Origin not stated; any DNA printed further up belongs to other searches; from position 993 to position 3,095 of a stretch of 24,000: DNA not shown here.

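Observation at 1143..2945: Opp/Dpp-type substrate-binding lipoprotein looks like a circular permutation of the family-5 fold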

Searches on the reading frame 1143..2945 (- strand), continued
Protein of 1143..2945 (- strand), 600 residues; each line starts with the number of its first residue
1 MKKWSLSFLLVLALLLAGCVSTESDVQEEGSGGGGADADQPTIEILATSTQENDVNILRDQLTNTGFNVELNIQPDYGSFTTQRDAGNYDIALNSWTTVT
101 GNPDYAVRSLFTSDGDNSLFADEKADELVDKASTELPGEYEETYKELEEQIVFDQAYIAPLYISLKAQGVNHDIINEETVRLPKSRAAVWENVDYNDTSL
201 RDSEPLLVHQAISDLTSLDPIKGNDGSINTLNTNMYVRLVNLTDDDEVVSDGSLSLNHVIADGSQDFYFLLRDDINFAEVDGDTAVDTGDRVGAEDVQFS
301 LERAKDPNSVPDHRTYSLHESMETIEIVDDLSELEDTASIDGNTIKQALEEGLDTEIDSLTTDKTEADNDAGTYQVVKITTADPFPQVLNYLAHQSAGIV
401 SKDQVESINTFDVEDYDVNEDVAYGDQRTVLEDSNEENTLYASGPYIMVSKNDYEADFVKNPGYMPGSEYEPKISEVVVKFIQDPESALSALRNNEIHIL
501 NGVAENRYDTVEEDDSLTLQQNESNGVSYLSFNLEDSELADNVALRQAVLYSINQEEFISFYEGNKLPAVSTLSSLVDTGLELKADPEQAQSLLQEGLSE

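Call 26: find_encoding_contigs(protein=P0149, flank=8000, max_places=2)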
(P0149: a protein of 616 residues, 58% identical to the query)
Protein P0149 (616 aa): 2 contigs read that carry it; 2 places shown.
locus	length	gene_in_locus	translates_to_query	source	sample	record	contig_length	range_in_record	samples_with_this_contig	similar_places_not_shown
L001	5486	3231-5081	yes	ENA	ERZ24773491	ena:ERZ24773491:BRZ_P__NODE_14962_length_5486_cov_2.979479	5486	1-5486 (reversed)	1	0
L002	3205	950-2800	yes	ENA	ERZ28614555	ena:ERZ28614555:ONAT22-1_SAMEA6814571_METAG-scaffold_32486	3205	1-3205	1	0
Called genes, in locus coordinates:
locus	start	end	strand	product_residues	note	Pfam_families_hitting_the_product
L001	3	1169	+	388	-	?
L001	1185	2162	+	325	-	PF00005:ABC_tran, PF08352:oligo_HPY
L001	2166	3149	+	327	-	PF00005:ABC_tran, PF08352:oligo_HPY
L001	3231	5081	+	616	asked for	PF00496:SBP_bac_5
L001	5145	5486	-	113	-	?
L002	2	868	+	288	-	?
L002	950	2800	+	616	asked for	PF00496:SBP_bac_5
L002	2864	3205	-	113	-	?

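Call 27: find_encoding_contigs(protein=P0301, flank=8000, max_places=1)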
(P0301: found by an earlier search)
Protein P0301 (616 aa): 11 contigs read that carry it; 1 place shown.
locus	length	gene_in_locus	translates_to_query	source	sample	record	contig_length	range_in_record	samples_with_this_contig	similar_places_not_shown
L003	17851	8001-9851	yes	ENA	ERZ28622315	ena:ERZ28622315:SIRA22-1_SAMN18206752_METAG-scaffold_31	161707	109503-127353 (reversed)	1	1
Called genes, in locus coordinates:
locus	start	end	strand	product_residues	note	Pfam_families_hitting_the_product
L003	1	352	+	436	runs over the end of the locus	PF02127:Peptidase_M18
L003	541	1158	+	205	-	-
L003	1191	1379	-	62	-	-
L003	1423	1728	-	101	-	PF01381:HTH_3 (weak), PF12844:HTH_19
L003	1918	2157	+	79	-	-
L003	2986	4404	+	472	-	PF19300:BPD_transp_1_N, PF00528:BPD_transp_1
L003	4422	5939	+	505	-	PF12911:OppC_N (weak), PF00528:BPD_transp_1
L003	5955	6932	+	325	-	PF00005:ABC_tran, PF08352:oligo_HPY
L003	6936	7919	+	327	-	PF00005:ABC_tran, PF08352:oligo_HPY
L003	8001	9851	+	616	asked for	PF00496:SBP_bac_5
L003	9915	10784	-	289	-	PF04055:Radical_SAM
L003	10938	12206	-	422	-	PF06245:DUF1015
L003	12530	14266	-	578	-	PF02310:B12-binding, PF04055:Radical_SAM, PF13311:DUF4080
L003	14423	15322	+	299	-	-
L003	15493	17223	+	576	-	PF07714:PK_Tyr_Ser-Thr, PF00069:Pkinase, PF03793:PASTA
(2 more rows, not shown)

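Call 28: find_encoding_contigs(protein=P0177, flank=8000, max_places=1)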
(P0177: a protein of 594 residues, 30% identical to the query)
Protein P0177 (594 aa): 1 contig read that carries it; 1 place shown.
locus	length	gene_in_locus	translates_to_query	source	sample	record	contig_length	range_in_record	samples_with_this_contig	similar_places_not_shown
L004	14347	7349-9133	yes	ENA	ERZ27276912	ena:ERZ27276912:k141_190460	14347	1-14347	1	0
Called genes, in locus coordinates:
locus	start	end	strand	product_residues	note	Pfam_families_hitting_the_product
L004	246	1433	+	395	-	PF00155:Aminotran_1_2, PF01053:Cys_Met_Meta_PP (weak)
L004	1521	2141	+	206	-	PF00392:GntR, PF07729:FCD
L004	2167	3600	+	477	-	PF19300:BPD_transp_1_N, PF00528:BPD_transp_1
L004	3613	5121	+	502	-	PF12911:OppC_N (weak), PF00528:BPD_transp_1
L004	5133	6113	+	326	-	PF00005:ABC_tran, PF13304:AAA_21 (faint), PF08352:oligo_HPY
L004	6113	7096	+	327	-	PF02463:SMC_N (weak), PF00005:ABC_tran, PF08352:oligo_HPY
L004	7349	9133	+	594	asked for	PF00496:SBP_bac_5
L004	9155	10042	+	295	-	PF14505:DUF4438, PF20999:DUF4438_C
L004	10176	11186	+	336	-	PF05343:Peptidase_M42, PF01546:Peptidase_M20 (weak), PF02127:Peptidase_M18 (weak)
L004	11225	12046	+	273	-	PF00795:CN_hydrolase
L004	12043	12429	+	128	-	PF01042:Ribonuc_L-PSP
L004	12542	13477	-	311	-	PF01522:Polysacc_deac_1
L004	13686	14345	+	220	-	?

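Call 29: find_encoding_contigs(protein=P0184, flank=8000, max_places=1)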
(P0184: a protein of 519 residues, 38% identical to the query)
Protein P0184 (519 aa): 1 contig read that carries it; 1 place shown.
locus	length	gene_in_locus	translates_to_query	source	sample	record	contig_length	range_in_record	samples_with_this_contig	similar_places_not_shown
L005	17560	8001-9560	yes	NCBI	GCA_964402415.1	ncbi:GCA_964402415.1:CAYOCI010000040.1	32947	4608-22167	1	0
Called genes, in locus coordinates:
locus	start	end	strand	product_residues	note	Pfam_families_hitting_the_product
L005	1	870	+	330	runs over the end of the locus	-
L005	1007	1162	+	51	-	-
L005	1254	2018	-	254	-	PF01869:BcrAD_BadFG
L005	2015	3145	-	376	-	PF06050:HGD-D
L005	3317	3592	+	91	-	-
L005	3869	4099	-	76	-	PF13192:Thioredoxin_3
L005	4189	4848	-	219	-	PF03773:ArsP_1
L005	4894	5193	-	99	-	PF03773:ArsP_1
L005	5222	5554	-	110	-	PF01022:HTH_5, PF12840:HTH_20 (weak)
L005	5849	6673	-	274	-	PF01636:APH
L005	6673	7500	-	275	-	PF01909:NTP_transf_2 (weak), PF13427:AadA_C (faint)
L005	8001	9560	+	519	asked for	PF00496:SBP_bac_5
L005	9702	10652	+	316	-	PF19300:BPD_transp_1_N, PF00528:BPD_transp_1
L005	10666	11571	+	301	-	PF12911:OppC_N, PF00528:BPD_transp_1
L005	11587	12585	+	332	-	PF00005:ABC_tran, PF08352:oligo_HPY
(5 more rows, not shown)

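Call 30: predict_structure(alignment_id=A1)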
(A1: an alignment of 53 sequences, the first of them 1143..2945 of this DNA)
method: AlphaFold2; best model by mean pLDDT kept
length: 600 residues; sequences in the alignment: 53
mean_pLDDT: 91.1   pTM: 0.86
mean pLDDT of the five models: 91.1, 90.1, 90.0, 89.9, 89.7
residues with pLDDT >= 90: 496; 70-90: 65; 50-70: 11; < 50: 28
segments of 3 or more residues with pLDDT < 50: 1-4, 14-37
pLDDT, mean of each block of 10 residues (from residue 1): 50 43 29 41 94 96 96 94 93 90 89 88 96 90 96 97 95 97 91 98 97 92 90 97 93 97 96 98 95 98 96 91 97 97 96 96 98 98 94 96 96 90 93 90 98 97 97 98 95 97 90 97 94 88 95 97 93 92 96 92
secondary structure, 60 per line:
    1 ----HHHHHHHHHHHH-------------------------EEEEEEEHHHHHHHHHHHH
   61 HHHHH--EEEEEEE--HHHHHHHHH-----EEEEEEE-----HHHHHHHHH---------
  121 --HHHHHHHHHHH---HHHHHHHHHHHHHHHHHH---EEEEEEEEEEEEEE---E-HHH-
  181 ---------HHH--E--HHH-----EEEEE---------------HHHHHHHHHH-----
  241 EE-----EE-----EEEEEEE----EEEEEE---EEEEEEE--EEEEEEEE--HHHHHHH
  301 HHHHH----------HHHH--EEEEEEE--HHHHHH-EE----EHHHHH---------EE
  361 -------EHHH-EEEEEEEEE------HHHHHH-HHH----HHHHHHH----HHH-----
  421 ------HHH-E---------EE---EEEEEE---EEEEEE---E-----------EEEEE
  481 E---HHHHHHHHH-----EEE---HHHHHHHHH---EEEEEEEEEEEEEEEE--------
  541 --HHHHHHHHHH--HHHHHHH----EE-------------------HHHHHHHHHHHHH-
elements in order: H5-16 E42-48 H49-65 E68-74 H77-85 E91-97 H103-111 H123-133 H137-154 E158-171 E206-210 H226-235 E255-261 E266-271 E275-281 E284-291 H294-305 H316-319 E322-328 H331-336 H345-349 E373-381 H388-393 H402-408 E446-451 E455-460 E476-481 H485-493 E499-501 H505-513 E517-532 H543-552 H555-561 H587-599

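Call 33: fold_search(model_id=the predicted structure, library=pdb)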
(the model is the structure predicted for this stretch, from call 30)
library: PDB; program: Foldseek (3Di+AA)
matches with E <= 10: 1465; with E <= 0.001: 92
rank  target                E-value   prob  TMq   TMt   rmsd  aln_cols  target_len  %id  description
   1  1uqw_A                2.8e-13  1.00  0.45  0.54   4.4       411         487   18  Crystal structure of yliB protein from escherichia coi (released 2003-10-22)
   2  1dpe                  1.7e-12  1.00  0.41  0.48   9.9       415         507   18  DIPEPTIDE-BINDING PROTEIN (released 1996-08-17)
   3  4oet_A                2.6e-12  1.00  0.44  0.53   3.5       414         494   17  Crystal structure of NikZ from Campylobacter jejuni, unliganded form (released 2014-10-01)
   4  6ofq_A                9.2e-12  1.00  0.42  0.49   5.4       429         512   18  ABC transporter-associated periplasmic binding protein DppA from Helicobacter pylori in complex with peptide STSA (released 2019-08-21)
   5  3tpa                  1.8e-11  1.00  0.44  0.52   4.6       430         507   16  Structure of HbpA2 from Haemophilus parasuis (released 2011-11-30)
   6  1dpp_A                2.0e-11  1.00  0.42  0.48   5.3       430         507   16  DIPEPTIDE BINDING PROTEIN COMPLEX WITH GLYCYL-L-LEUCINE (released 1995-12-07)
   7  7kz8                  2.8e-11  1.00  0.40  0.49   5.1       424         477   17  Crystal structure of substrate-binding protein Aapf from Pseudomonas sp. PDC86 (released 2021-03-17)
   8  6hlx                  3.7e-11  1.00  0.34  0.41   3.5       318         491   18  Structure of the PBP AgaA in complex with agropinic acid from A.tumefacien R10 (released 2018-12-26)
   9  6tfq_A                4.7e-11  1.00  0.40  0.47   5.7       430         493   16  Structure in P3212 form of the PBP/SBP MoaA in complex with mannopinic acid from A.tumefacien R10 (released 2020-01-22)
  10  4toz_A                5.0e-11  1.00  0.33  0.38   8.5       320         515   19  MppA Periplasmic Murein Tripeptide Binding Protein, Unliganded Open Form (released 2015-06-10)
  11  7kz9_A                5.3e-11  1.00  0.40  0.49   5.3       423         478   16  Crystal structure of Pseudomonas sp. PDC86 substrate-binding protein Aapf in complex with a signaling molecule HEHEAA (released 2021-03-17)
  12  3m8u                  5.9e-11  1.00  0.43  0.51   4.8       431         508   16  Crystal structure of glutathione-binding protein A (GbpA) from Haemophilus parasuis SH0165 in complex with glutathione d (released 2010-07-14)
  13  8are_A                6.3e-11  1.00  0.39  0.45   8.3       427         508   15  Crystal structure of the peptide binding protein, OppA, from Bacillus subtilis in complex with a PhrE-derived pentapep (released 2023-02-22)
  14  9a37_MODEL_1_A        7.0e-11  1.00  0.32  0.35   8.6       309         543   16  Model of E. coli OppA by in-cell photo-crosslinking MS and deep learning (released 2023-02-24)
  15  4toz_B                7.5e-11  1.00  0.34  0.39   8.4       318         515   19  MppA Periplasmic Murein Tripeptide Binding Protein, Unliganded Open Form (released 2015-06-10)
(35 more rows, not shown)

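Call 39: find_related_loci(query=A1, collection=genome_contigs, flank=8000)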
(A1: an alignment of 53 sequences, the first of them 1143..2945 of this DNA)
Query A1 (600 aa) in genome_contigs; peptide patterns used: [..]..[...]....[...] (x = any residue, [..] = any of these).
454 stretches matched a pattern; 431 encode a relative of the query (tblastn E <= 1e-3); the best 80 are kept; 80 distinct loci.
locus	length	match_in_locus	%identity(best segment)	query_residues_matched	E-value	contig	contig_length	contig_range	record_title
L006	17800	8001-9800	97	1-600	0e+0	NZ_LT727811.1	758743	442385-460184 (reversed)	Oceanobacillus sojae strain SK-2, whole genome shotgun sequence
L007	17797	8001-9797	93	1-600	0e+0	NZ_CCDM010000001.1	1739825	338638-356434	Oceanobacillus jeddahense strain S5, whole genome shotgun sequence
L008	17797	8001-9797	91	1-600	0e+0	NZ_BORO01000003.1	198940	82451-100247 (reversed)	Oceanobacillus sp. J11TS1 sequence03, whole genome shotgun sequence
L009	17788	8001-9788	77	1-597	0e+0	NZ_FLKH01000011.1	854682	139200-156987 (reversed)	Gracilibacillus timonensis strain Marseille-P2481T, whole genome shotgun sequence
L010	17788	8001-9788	77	1-597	0e+0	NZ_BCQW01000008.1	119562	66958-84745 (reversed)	Amphibacillus sediminis NBRC 103570, whole genome shotgun sequence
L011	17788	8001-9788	75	1-597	0e+0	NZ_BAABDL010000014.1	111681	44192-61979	Amphibacillus indicireducens strain JCM 17250 sequence014, whole genome shotgun sequence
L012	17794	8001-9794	77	1-597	0e+0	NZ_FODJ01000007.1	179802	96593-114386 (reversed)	Amphibacillus marinus strain CGMCC 1.10434, whole genome shotgun sequence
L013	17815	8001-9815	74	1-596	0e+0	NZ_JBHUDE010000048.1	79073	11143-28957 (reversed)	Oceanobacillus luteolus strain CGMCC 1.12406 soapdenovo_K_105_48, whole genome shotgun sequence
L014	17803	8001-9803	73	1-597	0e+0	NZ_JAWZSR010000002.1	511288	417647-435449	Gracilibacillus pellucidus strain S3-1-1 scaffold2, whole genome shotgun sequence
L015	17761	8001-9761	73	8-595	0e+0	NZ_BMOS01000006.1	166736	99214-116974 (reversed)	Oceanobacillus indicireducens strain JCM 17251 sequence06, whole genome shotgun sequence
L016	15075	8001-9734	73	17-596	0e+0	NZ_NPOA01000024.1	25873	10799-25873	Virgibacillus profundi strain P3-H5 NODE_24_length_25873_cov_113.123, whole genome shotgun sequence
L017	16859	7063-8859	70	1-600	0e+0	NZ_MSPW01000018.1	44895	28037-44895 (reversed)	Viridibacillus arenosi strain FSL R5-0213 NODE_18_length_44895_cov_2.82829, whole genome shotgun sequence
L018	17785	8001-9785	70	1-599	0e+0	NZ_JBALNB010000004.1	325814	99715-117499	Neobacillus vireti strain JJ479 JJ-479_contig_4, whole genome shotgun sequence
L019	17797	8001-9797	69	1-600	0e+0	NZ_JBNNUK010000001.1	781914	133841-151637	Viridibacillus sp. NPDC093762 NPDC093762_177_D5.ctg-0001, whole genome shotgun sequence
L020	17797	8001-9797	69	1-600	0e+0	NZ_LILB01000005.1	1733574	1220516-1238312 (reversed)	Viridibacillus arvi strain DSM 16317 super9, whole genome shotgun sequence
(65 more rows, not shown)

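Call 40: list_cluster_members(proteins=[P0150, P0151, P0153, P0154, P0156, P0157, P0158, P0162, P0163, P0165])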
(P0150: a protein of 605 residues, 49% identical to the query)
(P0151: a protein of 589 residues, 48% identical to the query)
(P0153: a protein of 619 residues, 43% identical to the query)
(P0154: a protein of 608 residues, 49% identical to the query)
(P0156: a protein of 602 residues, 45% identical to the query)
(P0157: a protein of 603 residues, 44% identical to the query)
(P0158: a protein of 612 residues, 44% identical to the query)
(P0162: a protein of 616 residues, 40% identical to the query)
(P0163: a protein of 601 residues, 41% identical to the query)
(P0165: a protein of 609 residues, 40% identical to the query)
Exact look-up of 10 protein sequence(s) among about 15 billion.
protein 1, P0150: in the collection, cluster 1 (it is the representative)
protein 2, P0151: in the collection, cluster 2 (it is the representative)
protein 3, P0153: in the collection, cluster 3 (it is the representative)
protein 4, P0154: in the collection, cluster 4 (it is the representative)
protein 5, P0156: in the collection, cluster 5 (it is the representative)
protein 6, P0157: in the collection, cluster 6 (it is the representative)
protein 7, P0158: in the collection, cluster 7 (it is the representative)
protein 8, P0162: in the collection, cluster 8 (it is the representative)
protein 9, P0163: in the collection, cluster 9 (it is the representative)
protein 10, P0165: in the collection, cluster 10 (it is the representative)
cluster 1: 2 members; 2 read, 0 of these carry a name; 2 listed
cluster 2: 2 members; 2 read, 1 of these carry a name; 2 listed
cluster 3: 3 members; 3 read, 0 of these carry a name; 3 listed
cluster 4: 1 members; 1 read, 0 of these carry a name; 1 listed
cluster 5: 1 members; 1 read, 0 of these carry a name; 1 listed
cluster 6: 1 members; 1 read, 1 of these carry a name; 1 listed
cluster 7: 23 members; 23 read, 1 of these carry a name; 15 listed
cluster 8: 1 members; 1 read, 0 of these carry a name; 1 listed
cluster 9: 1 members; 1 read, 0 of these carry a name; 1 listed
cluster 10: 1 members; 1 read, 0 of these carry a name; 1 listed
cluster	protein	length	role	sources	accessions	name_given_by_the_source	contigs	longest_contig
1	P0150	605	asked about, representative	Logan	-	-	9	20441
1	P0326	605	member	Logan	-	-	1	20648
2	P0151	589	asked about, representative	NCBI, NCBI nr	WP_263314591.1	ABC transporter substrate-binding protein [Mammaliicoccus sp. Marseille-Q6498]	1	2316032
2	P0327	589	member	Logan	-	-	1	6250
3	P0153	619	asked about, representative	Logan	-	-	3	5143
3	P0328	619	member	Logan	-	-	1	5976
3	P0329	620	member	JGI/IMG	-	-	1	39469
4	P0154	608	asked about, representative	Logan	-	-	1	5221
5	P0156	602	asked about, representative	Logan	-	-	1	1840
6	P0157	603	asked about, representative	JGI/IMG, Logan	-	peptide/nickel transport system substrate-binding protein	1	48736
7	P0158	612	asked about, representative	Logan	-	-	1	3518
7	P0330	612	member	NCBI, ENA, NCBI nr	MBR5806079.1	MAG: hypothetical protein IKY30_04840 [Oscillospiraceae bacterium] | hypothetical protein [Oscillospiraceae bacterium]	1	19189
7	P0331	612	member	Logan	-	-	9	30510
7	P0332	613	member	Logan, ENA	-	-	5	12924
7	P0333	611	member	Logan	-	-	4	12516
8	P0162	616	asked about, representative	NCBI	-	-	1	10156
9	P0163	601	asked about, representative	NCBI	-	-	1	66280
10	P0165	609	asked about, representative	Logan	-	-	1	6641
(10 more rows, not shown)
